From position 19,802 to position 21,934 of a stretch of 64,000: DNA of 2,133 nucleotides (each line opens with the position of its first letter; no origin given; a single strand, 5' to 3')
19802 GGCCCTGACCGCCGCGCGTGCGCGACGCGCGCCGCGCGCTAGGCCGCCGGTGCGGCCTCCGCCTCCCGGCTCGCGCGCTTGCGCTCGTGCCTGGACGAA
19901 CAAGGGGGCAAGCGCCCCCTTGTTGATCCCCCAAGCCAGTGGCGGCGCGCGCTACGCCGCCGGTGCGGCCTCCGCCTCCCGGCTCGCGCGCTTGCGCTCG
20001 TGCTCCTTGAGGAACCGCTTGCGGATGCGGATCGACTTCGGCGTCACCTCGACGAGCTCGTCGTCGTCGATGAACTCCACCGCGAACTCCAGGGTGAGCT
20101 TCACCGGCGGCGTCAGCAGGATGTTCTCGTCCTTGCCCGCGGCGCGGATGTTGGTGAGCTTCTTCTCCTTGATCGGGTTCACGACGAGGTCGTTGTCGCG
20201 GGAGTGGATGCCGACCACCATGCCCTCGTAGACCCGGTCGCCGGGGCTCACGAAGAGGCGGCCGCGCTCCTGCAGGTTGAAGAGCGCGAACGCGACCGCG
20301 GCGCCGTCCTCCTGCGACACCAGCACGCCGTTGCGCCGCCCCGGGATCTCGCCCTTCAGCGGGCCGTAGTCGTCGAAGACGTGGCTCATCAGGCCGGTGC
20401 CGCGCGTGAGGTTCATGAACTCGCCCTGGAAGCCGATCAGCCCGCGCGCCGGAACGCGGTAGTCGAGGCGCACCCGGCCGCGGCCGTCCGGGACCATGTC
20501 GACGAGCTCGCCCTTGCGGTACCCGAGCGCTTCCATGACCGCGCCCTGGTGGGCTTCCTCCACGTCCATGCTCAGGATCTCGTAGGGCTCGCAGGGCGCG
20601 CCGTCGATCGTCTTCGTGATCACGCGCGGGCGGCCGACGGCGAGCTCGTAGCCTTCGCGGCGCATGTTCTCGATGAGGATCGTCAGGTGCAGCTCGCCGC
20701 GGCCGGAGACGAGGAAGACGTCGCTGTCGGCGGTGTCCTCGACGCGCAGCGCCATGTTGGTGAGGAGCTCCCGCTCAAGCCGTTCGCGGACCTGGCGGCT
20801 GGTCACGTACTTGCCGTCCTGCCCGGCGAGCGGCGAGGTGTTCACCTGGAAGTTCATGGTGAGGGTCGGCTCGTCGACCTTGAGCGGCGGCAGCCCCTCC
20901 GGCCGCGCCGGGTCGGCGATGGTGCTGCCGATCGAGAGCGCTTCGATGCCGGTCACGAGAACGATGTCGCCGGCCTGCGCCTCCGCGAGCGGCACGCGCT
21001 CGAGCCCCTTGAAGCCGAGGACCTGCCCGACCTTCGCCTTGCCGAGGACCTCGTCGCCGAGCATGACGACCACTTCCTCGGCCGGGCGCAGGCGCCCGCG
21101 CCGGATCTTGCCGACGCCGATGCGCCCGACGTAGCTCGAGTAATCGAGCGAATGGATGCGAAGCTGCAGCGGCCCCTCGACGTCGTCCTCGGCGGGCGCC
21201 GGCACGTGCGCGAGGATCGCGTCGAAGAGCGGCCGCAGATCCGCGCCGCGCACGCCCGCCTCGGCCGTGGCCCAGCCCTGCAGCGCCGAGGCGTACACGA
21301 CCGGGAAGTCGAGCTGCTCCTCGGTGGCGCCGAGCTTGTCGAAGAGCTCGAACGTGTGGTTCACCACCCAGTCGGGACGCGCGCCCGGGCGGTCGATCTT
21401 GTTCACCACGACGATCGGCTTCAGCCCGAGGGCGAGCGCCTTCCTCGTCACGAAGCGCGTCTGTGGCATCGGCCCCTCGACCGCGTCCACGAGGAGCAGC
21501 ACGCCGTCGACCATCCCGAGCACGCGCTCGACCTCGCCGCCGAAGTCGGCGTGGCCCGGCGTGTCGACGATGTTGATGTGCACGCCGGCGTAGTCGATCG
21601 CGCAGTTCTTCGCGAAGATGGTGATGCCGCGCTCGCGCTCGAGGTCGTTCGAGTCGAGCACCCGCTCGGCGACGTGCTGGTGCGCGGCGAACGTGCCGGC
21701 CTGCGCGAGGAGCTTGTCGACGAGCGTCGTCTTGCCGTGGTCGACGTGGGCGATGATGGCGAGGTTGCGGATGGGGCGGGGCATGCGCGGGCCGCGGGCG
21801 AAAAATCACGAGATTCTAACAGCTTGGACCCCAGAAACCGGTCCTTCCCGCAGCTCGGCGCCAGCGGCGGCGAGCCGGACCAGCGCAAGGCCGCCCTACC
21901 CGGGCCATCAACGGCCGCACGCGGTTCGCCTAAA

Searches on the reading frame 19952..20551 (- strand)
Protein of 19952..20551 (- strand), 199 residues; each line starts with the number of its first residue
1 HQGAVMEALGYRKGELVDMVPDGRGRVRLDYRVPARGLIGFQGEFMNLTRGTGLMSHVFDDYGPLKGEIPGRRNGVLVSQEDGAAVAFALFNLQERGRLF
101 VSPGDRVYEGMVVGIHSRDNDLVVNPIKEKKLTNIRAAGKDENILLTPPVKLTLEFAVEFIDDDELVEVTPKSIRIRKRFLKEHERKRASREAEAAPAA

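Call 59: find_related_loci(query=window:19952-20551:-, collection=genome_contigs, flank=4000)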
Query window:19952-20551:- (199 aa) in genome_contigs; peptide patterns used: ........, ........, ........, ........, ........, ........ (x = any residue, [..] = any of these).
600 stretches matched a pattern (row limit reached: there are more); 589 encode a relative of the query (tblastn E <= 1e-3); the best 80 are kept; 80 distinct loci.
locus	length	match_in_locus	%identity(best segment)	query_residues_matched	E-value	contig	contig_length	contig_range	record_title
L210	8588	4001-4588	84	1-196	2e-112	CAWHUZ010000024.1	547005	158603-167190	MAG: uncultured beta proteobacterium isolate MFD02416.bin.2.181 genome assembly, contig: contig_62326, whole genome shot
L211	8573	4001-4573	86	1-191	2e-110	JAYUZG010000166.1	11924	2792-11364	MAG: Betaproteobacteria bacterium isolate GL15_Down_concoct_104 GL15_Down_concoct_104_165, whole genome shotgun sequence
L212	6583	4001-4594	81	1-198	4e-109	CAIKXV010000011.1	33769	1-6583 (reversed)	MAG: uncultured proteobacterium isolate LaPlata-b_bin-1152 genome assembly, contig: bin-1152:011/306, whole genome shotg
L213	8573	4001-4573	84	1-191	1e-107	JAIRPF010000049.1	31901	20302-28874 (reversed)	MAG: Accumulibacter sp. isolate Cf509_bin25 k119_731521, whole genome shotgun sequence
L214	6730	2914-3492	81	1-193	1e-107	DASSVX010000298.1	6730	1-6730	MAG TPA_asm: Casimicrobiaceae bacterium isolate SMAG_U607 k141_63417, whole genome shotgun sequence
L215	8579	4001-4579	82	1-193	1e-107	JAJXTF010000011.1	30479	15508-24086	MAG: Proteobacteria bacterium isolate BP4.bin38 NODE_1438_length_30479_cov_2.277543, whole genome shotgun sequence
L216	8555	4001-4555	84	1-185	2e-107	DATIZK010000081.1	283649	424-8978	MAG TPA_asm: Burkholderiales bacterium isolate SMAG_U15299 k141_5175869, whole genome shotgun sequence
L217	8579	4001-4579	81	1-193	5e-107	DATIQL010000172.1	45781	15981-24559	MAG TPA_asm: Casimicrobiaceae bacterium isolate SMAG_U15876 k141_861209, whole genome shotgun sequence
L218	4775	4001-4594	80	1-198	7e-107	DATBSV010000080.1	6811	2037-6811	MAG TPA_asm: Casimicrobiaceae bacterium isolate SMAG_U4166 k141_461380, whole genome shotgun sequence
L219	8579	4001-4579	81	1-193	7e-107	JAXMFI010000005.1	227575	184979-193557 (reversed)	MAG: Burkholderiales bacterium isolate STL-PRO83 C1.269.fa-5, whole genome shotgun sequence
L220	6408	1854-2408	84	1-185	7e-107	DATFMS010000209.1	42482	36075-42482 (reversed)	MAG TPA_asm: Burkholderiales bacterium isolate SMAG_U9231 k141_289993, whole genome shotgun sequence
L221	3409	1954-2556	79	1-198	4e-108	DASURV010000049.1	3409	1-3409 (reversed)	MAG TPA_asm: Casimicrobiaceae bacterium isolate SMAG_U1716 k141_843964, whole genome shotgun sequence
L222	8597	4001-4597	78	1-199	6e-106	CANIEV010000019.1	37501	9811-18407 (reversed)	MAG: Betaproteobacteria bacterium isolate RH-14apr17-109 genome assembly, contig: RH-14apr17-C2421, whole genome shotgun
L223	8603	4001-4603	79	1-199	8e-106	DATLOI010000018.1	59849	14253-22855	MAG TPA_asm: Casimicrobiaceae bacterium isolate SMAG_U13822 k141_21530, whole genome shotgun sequence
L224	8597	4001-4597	78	1-199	1e-105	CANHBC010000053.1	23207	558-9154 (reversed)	MAG: Betaproteobacteria bacterium isolate RE-16jun15-17 genome assembly, contig: RE-16jun15-C1181, whole genome shotgun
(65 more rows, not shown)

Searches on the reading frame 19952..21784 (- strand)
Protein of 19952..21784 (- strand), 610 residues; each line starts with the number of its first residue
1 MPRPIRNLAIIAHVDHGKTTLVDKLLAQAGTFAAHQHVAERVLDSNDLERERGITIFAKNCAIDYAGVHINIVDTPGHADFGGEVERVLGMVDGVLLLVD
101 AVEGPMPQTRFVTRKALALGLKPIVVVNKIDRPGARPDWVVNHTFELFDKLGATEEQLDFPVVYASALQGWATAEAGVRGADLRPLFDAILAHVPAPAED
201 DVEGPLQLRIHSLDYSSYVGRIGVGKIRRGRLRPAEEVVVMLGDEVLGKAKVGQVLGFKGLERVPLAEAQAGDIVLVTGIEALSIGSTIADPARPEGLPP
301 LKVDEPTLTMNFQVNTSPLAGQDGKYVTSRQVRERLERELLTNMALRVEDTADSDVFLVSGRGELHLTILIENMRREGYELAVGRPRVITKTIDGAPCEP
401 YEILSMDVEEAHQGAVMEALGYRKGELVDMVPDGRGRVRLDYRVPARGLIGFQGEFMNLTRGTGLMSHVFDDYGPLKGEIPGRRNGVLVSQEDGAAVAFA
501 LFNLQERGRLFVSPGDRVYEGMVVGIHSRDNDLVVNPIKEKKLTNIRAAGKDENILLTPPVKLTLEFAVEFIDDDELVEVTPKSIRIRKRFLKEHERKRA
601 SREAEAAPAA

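Call 34: find_encoding_contigs(protein=window:19952-21784:-, flank=3000, max_places=10)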
Protein window:19952-21784:- (610 aa): no gene with exactly this product is on record in the collection.
